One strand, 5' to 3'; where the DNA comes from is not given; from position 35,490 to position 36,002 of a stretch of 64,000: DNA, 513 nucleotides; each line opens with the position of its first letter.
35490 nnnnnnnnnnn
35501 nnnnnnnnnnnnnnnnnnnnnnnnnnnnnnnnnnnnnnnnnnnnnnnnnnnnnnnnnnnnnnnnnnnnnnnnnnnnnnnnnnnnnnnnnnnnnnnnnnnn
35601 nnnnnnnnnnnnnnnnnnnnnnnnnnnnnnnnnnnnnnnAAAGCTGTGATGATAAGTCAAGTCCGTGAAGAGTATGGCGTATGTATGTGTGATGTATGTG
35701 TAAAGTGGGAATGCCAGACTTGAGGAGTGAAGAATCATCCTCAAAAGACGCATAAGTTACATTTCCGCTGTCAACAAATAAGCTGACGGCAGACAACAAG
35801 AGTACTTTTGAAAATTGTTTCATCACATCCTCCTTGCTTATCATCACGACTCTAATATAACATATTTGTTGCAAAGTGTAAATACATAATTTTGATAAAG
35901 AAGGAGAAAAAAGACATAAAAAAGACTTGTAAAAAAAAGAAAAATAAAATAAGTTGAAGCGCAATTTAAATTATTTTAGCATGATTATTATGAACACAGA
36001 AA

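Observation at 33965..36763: Cys-rich cassette 1 plus a divergent hypothetical gene inserted between pyrG and kdsA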

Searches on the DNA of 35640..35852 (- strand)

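Call 80: build_rna_model(alignment_id=A3, structure=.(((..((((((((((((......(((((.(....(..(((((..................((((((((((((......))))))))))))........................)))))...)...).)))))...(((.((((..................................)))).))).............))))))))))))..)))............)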
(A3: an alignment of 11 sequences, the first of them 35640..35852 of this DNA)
Model R1 built from alignment A3 (11 sequences, 229 columns); structure: as given.
model positions 214; base pairs 46; branch points 1; effective number of sequences 3.28; information 0.59 bits per position. Calibrated on 0.2 Mb of random sequence (short: E-values are rough).
structure used (alignment columns):
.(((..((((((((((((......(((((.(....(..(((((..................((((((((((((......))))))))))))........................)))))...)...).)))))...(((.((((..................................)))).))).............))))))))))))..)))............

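Call 81: search_with_rna_model(model_id=R1, sources=[window, L010, L011, L012, L013, L014, L015, L016, L017, L018, L019, L020, L021, L022, L023, L024, L025, L026, L027, L028, L029, L030, L031, L032, L033, L034, L035, L036, L037, L038, L039, L040, L041, L042, L043, L044, L045, L046, L047, L048, L049, L050, L051, L052, L053, L054, L055, L056, L057, L058, L059, L060, L061, L062, L063, L064, L065, L066, L067, L068, L069, L070, L071, L072, L073, L074, L075, L076, L077, L078, L079, L080, L081, L082, L083, L084, L085, L086, L087, L089, L098, L099, L103, L104, L105, L106, L107], max_evalue=1, make_alignment=true)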
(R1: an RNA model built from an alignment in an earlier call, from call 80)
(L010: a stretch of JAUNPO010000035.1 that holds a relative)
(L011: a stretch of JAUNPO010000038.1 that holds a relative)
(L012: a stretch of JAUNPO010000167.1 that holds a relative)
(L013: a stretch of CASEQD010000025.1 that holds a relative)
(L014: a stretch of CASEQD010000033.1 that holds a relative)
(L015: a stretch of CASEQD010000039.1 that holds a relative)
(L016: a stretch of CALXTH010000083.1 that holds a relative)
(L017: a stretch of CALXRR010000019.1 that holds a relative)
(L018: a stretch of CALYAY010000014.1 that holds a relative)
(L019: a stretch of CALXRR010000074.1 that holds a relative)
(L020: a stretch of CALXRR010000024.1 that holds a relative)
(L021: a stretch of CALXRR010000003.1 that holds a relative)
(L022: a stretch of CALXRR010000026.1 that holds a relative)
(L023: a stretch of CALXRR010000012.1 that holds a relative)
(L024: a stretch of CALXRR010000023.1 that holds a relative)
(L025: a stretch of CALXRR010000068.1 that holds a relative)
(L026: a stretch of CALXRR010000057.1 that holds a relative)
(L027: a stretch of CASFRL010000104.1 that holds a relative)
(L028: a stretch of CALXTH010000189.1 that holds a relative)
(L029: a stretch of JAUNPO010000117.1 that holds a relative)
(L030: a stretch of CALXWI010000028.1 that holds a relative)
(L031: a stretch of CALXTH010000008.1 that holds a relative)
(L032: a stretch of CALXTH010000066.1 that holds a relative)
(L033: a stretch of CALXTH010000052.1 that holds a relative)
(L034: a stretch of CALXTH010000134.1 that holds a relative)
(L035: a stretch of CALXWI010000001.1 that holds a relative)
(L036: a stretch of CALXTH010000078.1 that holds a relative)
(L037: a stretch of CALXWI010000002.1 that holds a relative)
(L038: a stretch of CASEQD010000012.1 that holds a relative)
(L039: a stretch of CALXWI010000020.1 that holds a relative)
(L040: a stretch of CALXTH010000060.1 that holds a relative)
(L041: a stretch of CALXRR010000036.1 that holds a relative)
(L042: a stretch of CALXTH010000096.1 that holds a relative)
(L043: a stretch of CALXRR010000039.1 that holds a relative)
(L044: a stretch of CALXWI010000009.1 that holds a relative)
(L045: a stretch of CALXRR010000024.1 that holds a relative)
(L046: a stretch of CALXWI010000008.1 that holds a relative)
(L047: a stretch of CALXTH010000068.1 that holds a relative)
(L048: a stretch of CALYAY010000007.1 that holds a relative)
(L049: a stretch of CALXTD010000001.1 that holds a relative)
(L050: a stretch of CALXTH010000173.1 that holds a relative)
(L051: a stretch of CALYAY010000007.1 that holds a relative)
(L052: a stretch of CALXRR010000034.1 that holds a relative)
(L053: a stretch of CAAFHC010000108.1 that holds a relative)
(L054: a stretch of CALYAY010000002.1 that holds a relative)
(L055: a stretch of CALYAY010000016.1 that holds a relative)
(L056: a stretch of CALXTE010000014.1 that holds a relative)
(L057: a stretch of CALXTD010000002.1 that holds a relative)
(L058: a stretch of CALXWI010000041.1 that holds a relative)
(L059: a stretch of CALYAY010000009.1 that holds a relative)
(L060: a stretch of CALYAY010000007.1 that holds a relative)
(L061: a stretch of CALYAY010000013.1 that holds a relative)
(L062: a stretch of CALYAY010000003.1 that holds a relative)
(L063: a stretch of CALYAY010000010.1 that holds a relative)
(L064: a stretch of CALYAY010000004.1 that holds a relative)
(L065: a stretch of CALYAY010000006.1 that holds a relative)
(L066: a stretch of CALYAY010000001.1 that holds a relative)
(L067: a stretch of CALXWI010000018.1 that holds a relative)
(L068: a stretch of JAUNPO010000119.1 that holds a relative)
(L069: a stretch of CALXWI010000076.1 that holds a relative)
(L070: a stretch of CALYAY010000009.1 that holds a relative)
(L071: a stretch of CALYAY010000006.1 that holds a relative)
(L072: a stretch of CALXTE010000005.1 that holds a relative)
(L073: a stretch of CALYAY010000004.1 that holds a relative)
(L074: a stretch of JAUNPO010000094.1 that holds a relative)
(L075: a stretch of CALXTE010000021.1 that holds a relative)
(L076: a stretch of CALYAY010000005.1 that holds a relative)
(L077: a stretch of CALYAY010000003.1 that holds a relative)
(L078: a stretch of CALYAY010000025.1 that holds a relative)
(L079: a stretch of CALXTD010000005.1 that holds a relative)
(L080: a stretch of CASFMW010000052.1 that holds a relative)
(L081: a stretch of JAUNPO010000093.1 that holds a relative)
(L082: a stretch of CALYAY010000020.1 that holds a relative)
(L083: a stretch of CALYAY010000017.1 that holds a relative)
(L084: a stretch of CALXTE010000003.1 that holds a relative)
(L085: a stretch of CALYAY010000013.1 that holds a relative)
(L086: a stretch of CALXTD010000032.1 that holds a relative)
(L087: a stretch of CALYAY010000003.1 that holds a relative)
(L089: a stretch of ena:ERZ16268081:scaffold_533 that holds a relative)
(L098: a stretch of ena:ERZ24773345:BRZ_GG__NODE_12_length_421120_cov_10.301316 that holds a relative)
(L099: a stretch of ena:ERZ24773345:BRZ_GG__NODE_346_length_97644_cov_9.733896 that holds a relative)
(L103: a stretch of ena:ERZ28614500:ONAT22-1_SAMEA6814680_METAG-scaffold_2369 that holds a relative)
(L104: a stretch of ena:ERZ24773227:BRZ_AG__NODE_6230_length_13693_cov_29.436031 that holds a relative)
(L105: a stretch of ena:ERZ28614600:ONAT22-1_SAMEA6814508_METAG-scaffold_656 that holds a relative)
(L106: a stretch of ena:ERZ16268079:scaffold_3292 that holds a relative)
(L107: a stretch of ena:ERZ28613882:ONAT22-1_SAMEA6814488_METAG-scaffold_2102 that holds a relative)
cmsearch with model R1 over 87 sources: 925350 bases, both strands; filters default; matches with E-value up to 1: 54.
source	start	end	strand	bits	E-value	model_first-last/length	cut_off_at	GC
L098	4973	5185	+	220.5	4.2e-55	1-214/214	no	0.39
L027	3503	3715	+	216.7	4.1e-54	1-214/214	no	0.39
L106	2973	3185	+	214.2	1.9e-53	1-214/214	no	0.41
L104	640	853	+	212.1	6.7e-53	1-214/214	no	0.37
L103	2973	3185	+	212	7.1e-53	1-214/214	no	0.39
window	35639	35852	-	208.8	4.9e-52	1-214/214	no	0.41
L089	3593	3872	-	187.4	1.9e-46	1-214/214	no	0.39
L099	4993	5206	+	185.7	5.3e-46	1-214/214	no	0.36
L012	1262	1466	+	153.2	1.8e-37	1-214/214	no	0.43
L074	259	464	+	147.7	4.9e-36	1-214/214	no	0.45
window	41083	41288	+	143.3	6.8e-35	1-214/214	no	0.35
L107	11098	11303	+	142.4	1.2e-34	1-214/214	no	0.35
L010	5169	5365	+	125.8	2.6e-30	1-214/214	no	0.49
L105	1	99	+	86.6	4.8e-20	116-214/214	5'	0.4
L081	5965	6178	+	60.9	2.5e-13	1-214/214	no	0.46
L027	1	134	-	60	4.3e-13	1-129/214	3'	0.45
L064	5965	6183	+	45.1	3.5e-09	1-214/214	no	0.41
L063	5968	6174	+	42.6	1.5e-08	1-214/214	no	0.42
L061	5968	6174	+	41.9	2.3e-08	1-214/214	no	0.41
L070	5962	6180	+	36.2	7.6e-07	1-214/214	no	0.43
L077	5962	6180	+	32.7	6.1e-06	1-214/214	no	0.44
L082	5965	6180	+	30.2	2.7e-05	1-214/214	no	0.44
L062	12583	12804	-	29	5.8e-05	1-214/214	no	0.43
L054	11981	12202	+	26.4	0.00027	1-214/214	no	0.44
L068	1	91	+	26.1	0.00032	106-214/214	5'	0.49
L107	11096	11301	-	25.2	0.00057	1-214/214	no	0.35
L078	5962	6183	+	25.1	0.0006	1-214/214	no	0.43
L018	19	240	-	25.1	0.00061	1-214/214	no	0.42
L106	2971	3183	-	24.7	0.00076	1-214/214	no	0.41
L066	5962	6183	+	24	0.0012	1-214/214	no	0.44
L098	4971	5183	-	23.8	0.0013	1-214/214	no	0.39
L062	5524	5748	+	23.2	0.0019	1-214/214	no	0.42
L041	3367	3565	+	22.7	0.0025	1-214/214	no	0.38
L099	5169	5204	-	22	0.0038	1-214/214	no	0.31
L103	2971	3183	-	21.4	0.0055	1-214/214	no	0.39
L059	5831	6054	+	20.5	0.0095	1-214/214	no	0.43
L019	5217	5415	+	19.5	0.017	1-214/214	no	0.38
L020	591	783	+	19.5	0.018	1-214/214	no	0.39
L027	3501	3713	-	19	0.024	1-214/214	no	0.39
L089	3595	3874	+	18.9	0.025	1-214/214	no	0.39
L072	5947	6147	+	18.6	0.03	1-214/214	no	0.49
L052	5966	6153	+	18.1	0.041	1-214/214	no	0.37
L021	5947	6145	+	17.9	0.045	1-214/214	no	0.39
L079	5938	6141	+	17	0.078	1-214/214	no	0.45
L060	5960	6189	+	16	0.14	1-214/214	no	0.42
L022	5719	5911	+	16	0.15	1-214/214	no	0.38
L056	5970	6170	+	15.2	0.23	1-214/214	no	0.39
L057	5938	6141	+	14.4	0.39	1-214/214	no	0.48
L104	638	851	-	14.2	0.42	1-214/214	no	0.37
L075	5967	6168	+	13.3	0.73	1-214/214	no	0.43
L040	63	165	+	13.3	0.74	24-128/214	no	0.37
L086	5970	6170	+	12.8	0.98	1-214/214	no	0.4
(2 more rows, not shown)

Alignment A6: 54 matches aligned to the model, 477 columns, each read 5' to 3' on its own strand. Consensus structure (alignment columns), stored with it:
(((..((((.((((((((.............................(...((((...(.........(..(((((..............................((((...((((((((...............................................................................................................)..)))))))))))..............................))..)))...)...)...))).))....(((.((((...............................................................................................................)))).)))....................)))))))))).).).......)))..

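Call 84: search_with_rna_model(model_id=R1, sources=[window, L010, L012, L027, L054, L061, L062, L063, L064, L070, L074, L077, L081, L082, L098, L099, L103, L104, L106, L107], max_evalue=0.00005, make_alignment=true)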
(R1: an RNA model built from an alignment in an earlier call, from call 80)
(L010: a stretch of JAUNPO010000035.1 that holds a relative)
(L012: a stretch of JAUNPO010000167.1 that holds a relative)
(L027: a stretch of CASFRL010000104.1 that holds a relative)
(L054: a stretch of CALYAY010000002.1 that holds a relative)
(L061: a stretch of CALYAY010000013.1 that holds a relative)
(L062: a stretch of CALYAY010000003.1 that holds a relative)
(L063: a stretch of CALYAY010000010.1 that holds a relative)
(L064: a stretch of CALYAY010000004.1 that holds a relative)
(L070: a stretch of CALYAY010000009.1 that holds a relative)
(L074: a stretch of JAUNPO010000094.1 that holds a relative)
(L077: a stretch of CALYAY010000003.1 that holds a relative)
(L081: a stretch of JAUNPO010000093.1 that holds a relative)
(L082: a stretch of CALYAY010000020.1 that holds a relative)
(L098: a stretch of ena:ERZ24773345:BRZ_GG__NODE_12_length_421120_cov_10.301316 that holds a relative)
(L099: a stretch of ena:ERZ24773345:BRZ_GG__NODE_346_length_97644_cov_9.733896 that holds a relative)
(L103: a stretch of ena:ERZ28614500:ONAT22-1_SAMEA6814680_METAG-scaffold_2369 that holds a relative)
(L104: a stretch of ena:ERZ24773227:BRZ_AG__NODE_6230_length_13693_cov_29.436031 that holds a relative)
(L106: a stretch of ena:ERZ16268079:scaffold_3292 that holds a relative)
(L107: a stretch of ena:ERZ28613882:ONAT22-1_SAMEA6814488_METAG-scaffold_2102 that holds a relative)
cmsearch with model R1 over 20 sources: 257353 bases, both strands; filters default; matches with E-value up to 0.00005: 21.
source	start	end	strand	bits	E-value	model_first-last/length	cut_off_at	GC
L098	4973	5185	+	220.5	1.2e-55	1-214/214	no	0.39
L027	3503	3715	+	216.7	1.1e-54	1-214/214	no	0.39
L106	2973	3185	+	214.2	5.2e-54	1-214/214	no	0.41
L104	640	853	+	212.1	1.9e-53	1-214/214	no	0.37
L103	2973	3185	+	212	2e-53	1-214/214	no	0.39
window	35639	35852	-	208.8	1.4e-52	1-214/214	no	0.41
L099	4993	5206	+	185.7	1.5e-46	1-214/214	no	0.36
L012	1262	1466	+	153.2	5e-38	1-214/214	no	0.43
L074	259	464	+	147.7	1.4e-36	1-214/214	no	0.45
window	41083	41288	+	143.3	1.9e-35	1-214/214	no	0.35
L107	11098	11303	+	142.4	3.2e-35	1-214/214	no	0.35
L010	5169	5365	+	125.8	7.4e-31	1-214/214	no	0.49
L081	5965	6178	+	60.9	6.9e-14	1-214/214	no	0.46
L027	1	134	-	60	1.2e-13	1-129/214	3'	0.45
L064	5965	6183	+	45.1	9.7e-10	1-214/214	no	0.41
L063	5968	6174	+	42.6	4.3e-09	1-214/214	no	0.42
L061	5968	6174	+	41.9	6.5e-09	1-214/214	no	0.41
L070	5962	6180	+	36.2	2.1e-07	1-214/214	no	0.43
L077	5962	6180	+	32.7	1.7e-06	1-214/214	no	0.44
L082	5965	6180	+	30.2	7.5e-06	1-214/214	no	0.44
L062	12583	12804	-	29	1.6e-05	1-214/214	no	0.43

Alignment A7: 21 matches aligned to the model, 298 columns, each read 5' to 3' on its own strand. Consensus structure (alignment columns), stored with it:
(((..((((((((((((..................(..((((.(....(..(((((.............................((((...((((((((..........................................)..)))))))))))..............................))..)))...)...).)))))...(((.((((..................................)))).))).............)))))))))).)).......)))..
